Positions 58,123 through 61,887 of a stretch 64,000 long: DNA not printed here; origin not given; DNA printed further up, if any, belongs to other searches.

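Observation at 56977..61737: SbcD-like phosphoesterase plus 1154-aa SbcC/Rad50-like ATPase with a long C-terminal extension, at the edge of a TA/Abi island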

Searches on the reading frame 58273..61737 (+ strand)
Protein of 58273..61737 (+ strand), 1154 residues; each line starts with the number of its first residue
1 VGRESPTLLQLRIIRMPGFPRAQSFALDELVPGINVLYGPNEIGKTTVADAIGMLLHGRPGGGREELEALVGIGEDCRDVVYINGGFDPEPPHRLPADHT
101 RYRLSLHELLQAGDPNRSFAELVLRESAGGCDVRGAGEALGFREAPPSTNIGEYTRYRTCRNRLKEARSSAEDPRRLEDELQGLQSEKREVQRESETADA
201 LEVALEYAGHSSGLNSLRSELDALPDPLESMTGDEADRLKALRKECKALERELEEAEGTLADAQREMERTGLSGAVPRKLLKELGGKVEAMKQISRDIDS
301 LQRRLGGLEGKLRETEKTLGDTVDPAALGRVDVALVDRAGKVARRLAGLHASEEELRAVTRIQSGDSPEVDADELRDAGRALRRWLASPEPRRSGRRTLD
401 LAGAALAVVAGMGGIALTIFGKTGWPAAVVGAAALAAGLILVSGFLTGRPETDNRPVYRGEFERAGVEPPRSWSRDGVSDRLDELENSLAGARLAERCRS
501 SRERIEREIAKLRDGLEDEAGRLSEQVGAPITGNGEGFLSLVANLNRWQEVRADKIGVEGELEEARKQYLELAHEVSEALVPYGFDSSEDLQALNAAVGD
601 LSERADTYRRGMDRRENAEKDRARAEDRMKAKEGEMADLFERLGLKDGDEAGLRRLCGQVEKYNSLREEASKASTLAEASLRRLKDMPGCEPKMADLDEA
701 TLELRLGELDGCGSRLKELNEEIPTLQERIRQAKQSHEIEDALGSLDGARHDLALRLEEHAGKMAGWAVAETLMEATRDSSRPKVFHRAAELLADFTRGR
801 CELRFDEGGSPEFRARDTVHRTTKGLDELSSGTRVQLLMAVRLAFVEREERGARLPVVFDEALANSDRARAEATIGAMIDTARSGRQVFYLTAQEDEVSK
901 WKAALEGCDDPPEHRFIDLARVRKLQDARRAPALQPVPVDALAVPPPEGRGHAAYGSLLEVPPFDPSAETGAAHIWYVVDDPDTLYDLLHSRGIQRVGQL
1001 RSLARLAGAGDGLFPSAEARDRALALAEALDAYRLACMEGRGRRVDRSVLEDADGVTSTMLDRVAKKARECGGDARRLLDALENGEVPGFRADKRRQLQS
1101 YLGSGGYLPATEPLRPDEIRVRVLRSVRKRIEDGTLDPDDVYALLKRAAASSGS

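Call 3: search_protein_families(library=pfam, proteins=[window:58273-61737:+], max_evalue=0.01)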
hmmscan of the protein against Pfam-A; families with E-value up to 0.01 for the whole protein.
window:58273-61737:+ (1154 aa): 5 families
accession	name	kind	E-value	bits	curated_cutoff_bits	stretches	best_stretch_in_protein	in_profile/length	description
PF13476.12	AAA_23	-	1.7e-07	32.5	27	1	30-63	17-50/201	AAA domain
PF02463.25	SMC_N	-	6.2e-05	23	40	0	617-901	104-205/220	RecF/RecN/SMC N terminal domain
PF13514.12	AAA_27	-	0.00023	21.3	22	1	23-60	17-54/206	AAA domain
PF13166.12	AAA_13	-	0.00075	18.8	36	0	34-58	18-42/713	AAA domain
PF13304.12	AAA_21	-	0.0081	16.7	27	0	34-62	1-41/304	AAA domain, putative AbiEii toxin, Type IV TA system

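Call 4: search_protein_families(library=padloc, proteins=[window:58273-61737:+], max_evalue=0.01)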
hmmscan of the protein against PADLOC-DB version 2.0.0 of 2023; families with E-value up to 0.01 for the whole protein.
window:58273-61737:+ (1154 aa): 16 families
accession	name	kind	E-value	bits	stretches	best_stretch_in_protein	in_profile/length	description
PDLC03859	LmuB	-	8.9e-17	59.5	3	495-845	271-524/611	-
PDLC03865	LmuB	-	1.5e-08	31.3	1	25-52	24-51/1007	-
PDLC00551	JetC2|JetC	-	3.8e-07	26.4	1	156-322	793-954/1365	DUF3584 domain; MukB-like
PDLC00096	GajA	-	1.1e-05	22.3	1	16-59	8-51/630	AAA ATPase domain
PDLC03860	LmuB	-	1.2e-05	22.1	0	29-52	23-46/565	-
PDLC03863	LmuB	-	2.2e-05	21.4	2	25-58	17-49/610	-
PDLC00519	JetC1|JetC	-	0.00012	18.4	0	161-268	626-730/1097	DUF3584 domain; MukB-like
PDLC00071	GajA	-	0.00018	18.4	1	29-58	20-49/588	AAA ATPase domain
PDLC02747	PbeC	-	0.00055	16.9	0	205-305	374-465/632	PbeC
PDLC00101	GajA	-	0.00063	16.6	1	29-59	20-50/632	AAA ATPase domain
PDLC00099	GajA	-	0.00098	16.2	1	29-58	26-55/626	AAA ATPase domain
PDLC02754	PbeC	-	0.0015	15.3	1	825-895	551-617/646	PbeC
PDLC00091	GajA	-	0.0017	15.2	1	29-60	21-52/627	AAA ATPase domain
PDLC03864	LmuB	-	0.0032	14.1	0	25-60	66-101/657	-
PDLC00512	JetC1|JetC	-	0.0042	13.2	0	165-286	634-752/1123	DUF3584 domain; MukB-like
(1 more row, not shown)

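Call 5: search_protein_families(library=ncbifam, proteins=[window:58273-61737:+], max_evalue=0.01)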
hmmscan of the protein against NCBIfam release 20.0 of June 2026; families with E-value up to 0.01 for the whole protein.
window:58273-61737:+ (1154 aa): 6 families
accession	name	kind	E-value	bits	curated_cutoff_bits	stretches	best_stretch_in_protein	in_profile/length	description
NF045487.1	ASRP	equivalog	5.5e-12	45.1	300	2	175-319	128-272/593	archaea-specific SMC-related protein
NF041034.1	Rad50_Sulf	equivalog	4.3e-06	24.9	1000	0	502-753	380-603/872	DNA double-strand break repair ATPase Rad50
NF003034.1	PRK03918.1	equivalog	1.4e-05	23.3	700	1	557-748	190-372/878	DNA double-strand break repair ATPase Rad50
TIGR02168.1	SMC_prok_B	equivalog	2.2e-05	22.4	567.35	1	165-320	756-913/1181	chromosome segregation protein SMC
NF033930.1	pneumo_PspA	exception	0.00027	19.8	850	1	156-360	158-350/659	pneumococcal surface protein A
TIGR00611.2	recf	equivalog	0.00039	19.7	172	1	32-60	21-49/339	DNA replication/repair protein RecF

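Call 8: find_homologous_proteins(query=window:58273-61737:+)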
Query window:58273-61737:+ (1154 aa): 64 proteins with E <= 0.001 among 8000 candidates.
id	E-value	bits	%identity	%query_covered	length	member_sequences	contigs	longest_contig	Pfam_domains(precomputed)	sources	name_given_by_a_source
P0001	0.0e+0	2515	100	100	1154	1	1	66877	PF13476.13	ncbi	-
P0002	2.8e-227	776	40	99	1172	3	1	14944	PF13476.13,PF02463.26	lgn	-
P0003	8.2e-161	556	34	97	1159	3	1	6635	PF13476.13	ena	-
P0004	1.8e-160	554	34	97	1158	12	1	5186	PF13476.13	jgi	jgi:uncharacterized protein YhaN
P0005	4.4e-160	553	29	51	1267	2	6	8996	PF13476.13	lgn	-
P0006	6.1e-159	549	34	97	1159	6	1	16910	-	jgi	-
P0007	4.3e-158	547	34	97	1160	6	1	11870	-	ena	-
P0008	1.9e-157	544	33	97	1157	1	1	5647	PF13476.13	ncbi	-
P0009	2.8e-157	544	34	96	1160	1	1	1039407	PF13476.13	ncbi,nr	ncbi:MAG: AAA family ATPase [Halobacteriales archaeon]|nr:AAA family ATPase [Halobacteriales archaeo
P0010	2.2e-154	534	33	97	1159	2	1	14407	PF13476.13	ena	-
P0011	4.1e-154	533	34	98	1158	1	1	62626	-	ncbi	-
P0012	4.5e-154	533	40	59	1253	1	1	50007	PF13476.13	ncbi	ncbi:MAG TPA: AAA family ATPase [Longimicrobiales bacterium]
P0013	7.6e-153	529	33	96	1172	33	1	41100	PF13476.13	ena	-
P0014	1.2e-151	525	35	98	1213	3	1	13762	-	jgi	-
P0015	1.7e-150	521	36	100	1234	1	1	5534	PF13514.13,PF13476.13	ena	-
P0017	4.4e-148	513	36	99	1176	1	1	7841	PF13514.13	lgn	-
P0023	4.8e-143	497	34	33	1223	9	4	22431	PF13514.13,PF13476.13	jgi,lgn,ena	-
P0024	6.3e-143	496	34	100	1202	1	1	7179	PF13514.13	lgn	-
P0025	5.6e-142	493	37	67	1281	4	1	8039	PF13514.13,PF13476.13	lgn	-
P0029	9.5e-139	482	33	99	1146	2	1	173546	-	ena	-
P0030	1.3e-138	482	34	99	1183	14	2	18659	PF13514.13,PF13476.13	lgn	-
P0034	2.3e-136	475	34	99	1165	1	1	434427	PF13476.13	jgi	jgi:DNA repair protein SbcC/Rad50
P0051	2.8e-117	411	30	98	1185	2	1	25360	PF13514.13,PF13476.13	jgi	-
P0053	3.6e-115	404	33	100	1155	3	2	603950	-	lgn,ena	-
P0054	1.4e-113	399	33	98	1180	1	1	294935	-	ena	-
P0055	1.6e-110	389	38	46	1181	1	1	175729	-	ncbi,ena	-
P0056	4.8e-106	374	37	59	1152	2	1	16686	PF13514.13,PF13476.13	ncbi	-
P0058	6.6e-89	317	31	98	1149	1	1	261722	PF13476.13,PF02463.26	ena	-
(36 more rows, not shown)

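Call 9: search_solved_structures(query=window:58273-61737:+, max_evalue=1)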
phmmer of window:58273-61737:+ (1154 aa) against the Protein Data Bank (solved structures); distinct sequences matched with E-value up to 1: 4.
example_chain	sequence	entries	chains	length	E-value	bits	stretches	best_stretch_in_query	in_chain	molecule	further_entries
20yg_A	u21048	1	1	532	0.23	12.6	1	156-253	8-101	Importin subunit alpha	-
9i2c_D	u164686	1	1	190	0.24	12.5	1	684-796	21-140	REST corepressor 1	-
3u59_A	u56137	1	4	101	0.55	11.3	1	610-684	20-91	Tropomyosin beta chain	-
4li0_C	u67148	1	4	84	0.8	10.8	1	212-291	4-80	Guanine nucleotide exchange factor for Rab-3A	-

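Call 12: find_encoding_contigs(protein=P0009, flank=10000, max_places=2)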
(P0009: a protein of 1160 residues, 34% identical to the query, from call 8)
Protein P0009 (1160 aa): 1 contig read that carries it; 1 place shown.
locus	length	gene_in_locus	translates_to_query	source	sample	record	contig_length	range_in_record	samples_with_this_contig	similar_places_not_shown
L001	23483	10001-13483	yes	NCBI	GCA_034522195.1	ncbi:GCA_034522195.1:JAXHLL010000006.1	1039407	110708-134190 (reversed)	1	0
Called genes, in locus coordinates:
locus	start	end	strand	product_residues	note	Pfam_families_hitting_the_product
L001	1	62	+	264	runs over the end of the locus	PF13191:AAA_16, PF13401:AAA_22, PF22606:Cdc6-ORC-like_ATPase_lid (weak), PF22703:Cdc6_lid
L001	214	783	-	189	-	PF06941:NT5C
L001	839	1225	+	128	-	PF00383:dCMP_cyt_deam_1, PF08211:dCMP_cyt_deam_2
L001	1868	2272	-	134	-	-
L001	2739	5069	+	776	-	PF13208:TerB_N, PF15615:TerB_C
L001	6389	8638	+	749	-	PF00270:DEAD, PF00271:Helicase_C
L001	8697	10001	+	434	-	PF00149:Metallophos, PF12850:Metallophos_2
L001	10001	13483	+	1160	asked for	PF13476:AAA_23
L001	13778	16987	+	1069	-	PF12705:PDDEXK_1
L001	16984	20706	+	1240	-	PF00580:UvrD-helicase, PF13245:AAA_19, PF13538:UvrD_C_2 (faint), PF13361:UvrD_C, PF12705:PDDEXK_1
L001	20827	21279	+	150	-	-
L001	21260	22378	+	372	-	-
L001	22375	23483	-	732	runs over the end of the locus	-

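Call 13: find_encoding_contigs(protein=P0034, flank=10000, max_places=2)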
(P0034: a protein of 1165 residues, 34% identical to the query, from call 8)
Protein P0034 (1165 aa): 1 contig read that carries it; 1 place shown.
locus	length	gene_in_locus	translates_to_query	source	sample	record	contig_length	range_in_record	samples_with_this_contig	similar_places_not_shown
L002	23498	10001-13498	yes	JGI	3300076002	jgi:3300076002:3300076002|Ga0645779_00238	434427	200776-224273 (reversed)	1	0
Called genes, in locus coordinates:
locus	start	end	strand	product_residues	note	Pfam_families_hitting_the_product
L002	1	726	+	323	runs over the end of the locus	PF02469:Fasciclin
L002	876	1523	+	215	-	-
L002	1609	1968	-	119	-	-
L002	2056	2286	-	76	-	-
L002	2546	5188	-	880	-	PF13298:LigD_N, PF01068:DNA_ligase_A_M, PF04679:DNA_ligase_A_C, PF21686:LigD_Prim-Pol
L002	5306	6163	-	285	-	PF02735:Ku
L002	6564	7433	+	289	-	PF00497:SBP_bac_3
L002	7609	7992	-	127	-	-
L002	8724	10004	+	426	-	PF00149:Metallophos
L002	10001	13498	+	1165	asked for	PF13476:AAA_23 (weak)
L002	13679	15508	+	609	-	PF02810:SEC-C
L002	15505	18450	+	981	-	PF12705:PDDEXK_1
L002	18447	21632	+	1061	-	PF00580:UvrD-helicase, PF13245:AAA_19 (faint), PF13538:UvrD_C_2 (faint), PF13361:UvrD_C, PF12705:PDDEXK_1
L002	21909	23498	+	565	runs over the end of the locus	PF00496:SBP_bac_5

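Call 14: find_encoding_contigs(protein=P0053, flank=10000, max_places=2)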
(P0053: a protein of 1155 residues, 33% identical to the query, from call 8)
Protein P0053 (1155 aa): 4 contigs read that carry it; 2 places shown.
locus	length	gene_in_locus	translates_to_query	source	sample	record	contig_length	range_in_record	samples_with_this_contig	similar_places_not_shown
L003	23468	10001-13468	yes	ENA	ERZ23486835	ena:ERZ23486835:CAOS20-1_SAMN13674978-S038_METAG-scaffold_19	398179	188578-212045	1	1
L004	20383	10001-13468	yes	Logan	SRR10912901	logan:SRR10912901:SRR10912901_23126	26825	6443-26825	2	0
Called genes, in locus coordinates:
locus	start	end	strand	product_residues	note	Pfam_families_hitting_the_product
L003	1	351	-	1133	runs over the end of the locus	PF02384:N6_Mtase (weak), PF18135:Type_ISP_C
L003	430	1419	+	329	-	-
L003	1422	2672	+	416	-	PF13020:NOV_C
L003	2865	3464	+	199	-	-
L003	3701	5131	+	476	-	PF07505:DUF5131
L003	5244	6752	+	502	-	-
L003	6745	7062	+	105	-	PF12728:HTH_17, PF00376:MerR (weak), PF13411:MerR_1 (weak)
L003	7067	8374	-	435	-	PF17293:Arm-DNA-bind_5, PF00589:Phage_integrase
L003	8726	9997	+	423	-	PF00149:Metallophos, PF12850:Metallophos_2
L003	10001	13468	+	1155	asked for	-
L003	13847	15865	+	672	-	PF13208:TerB_N, PF05099:TerB, PF15615:TerB_C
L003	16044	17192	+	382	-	PF10923:BrxC_BrxD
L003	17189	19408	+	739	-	PF00270:DEAD, PF00271:Helicase_C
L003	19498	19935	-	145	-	PF04002:RadC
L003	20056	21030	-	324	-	PF08401:ArdcN (weak), PF06114:Peptidase_M78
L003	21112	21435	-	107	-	PF19663:DUF6166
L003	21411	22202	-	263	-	-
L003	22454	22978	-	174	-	-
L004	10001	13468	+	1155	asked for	-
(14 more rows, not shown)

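Call 16: find_related_loci(query=A1, collection=genome_contigs, flank=10000)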
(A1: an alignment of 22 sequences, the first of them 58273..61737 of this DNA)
Query A1 (1154 aa) in genome_contigs; peptide patterns used: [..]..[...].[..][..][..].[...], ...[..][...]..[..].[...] (x = any residue, [..] = any of these).
600 stretches matched a pattern (row limit reached: there are more); 2 encode a relative of the query (tblastn E <= 1e-3); 2 distinct loci.
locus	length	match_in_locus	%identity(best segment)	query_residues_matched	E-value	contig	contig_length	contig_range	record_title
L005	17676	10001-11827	39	538-1137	1e-86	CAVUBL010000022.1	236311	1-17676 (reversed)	MAG: uncultured Acidobacteriota bacterium isolate MFD05684.bin.1.267 genome assembly, contig: contig_99479, whole genome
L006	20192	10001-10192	34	8-70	7e-6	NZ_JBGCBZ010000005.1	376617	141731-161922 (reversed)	Planotetraspora sp. GP83 Ga0558621_05, whole genome shotgun sequence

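Call 17: find_encoding_contigs(protein=P0001, flank=10000, max_places=2)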
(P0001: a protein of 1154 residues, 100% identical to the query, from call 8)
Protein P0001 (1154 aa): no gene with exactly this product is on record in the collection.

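Call 18: find_encoding_contigs(protein=P0054, flank=10000, max_places=2)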
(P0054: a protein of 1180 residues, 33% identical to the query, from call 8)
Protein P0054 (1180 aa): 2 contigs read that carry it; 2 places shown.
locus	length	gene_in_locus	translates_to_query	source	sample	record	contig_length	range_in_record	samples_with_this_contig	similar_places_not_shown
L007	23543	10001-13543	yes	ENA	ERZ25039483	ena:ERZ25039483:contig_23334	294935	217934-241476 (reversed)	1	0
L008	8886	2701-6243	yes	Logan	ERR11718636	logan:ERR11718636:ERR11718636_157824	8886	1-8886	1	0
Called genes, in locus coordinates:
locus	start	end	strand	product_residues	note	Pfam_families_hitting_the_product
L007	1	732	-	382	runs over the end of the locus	-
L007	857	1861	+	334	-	PF00756:Esterase (weak), PF10503:Esterase_PHB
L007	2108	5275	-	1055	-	PF00580:UvrD-helicase, PF13245:AAA_19, PF13361:UvrD_C, PF13538:UvrD_C_2 (faint), PF12705:PDDEXK_1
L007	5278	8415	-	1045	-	PF12705:PDDEXK_1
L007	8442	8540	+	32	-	-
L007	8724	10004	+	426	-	PF00149:Metallophos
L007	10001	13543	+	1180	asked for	-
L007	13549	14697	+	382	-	PF13280:WYL, PF25583:WCX (weak)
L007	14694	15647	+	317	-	PF19187:HTH_PafC, PF13280:WYL, PF25583:WCX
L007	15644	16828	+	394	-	-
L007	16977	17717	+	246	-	PF13489:Methyltransf_23 (weak), PF08241:Methyltransf_11, PF08242:Methyltransf_12, PF13649:Methyltransf_25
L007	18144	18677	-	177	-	PF05163:DinB, PF12867:DinB_2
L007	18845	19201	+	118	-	PF00254:FKBP_C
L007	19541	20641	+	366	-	-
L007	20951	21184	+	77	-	-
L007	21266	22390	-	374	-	PF01168:Ala_racemase_N, PF14031:D-ser_dehydrat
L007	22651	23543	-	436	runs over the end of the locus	PF01566:Nramp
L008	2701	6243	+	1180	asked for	-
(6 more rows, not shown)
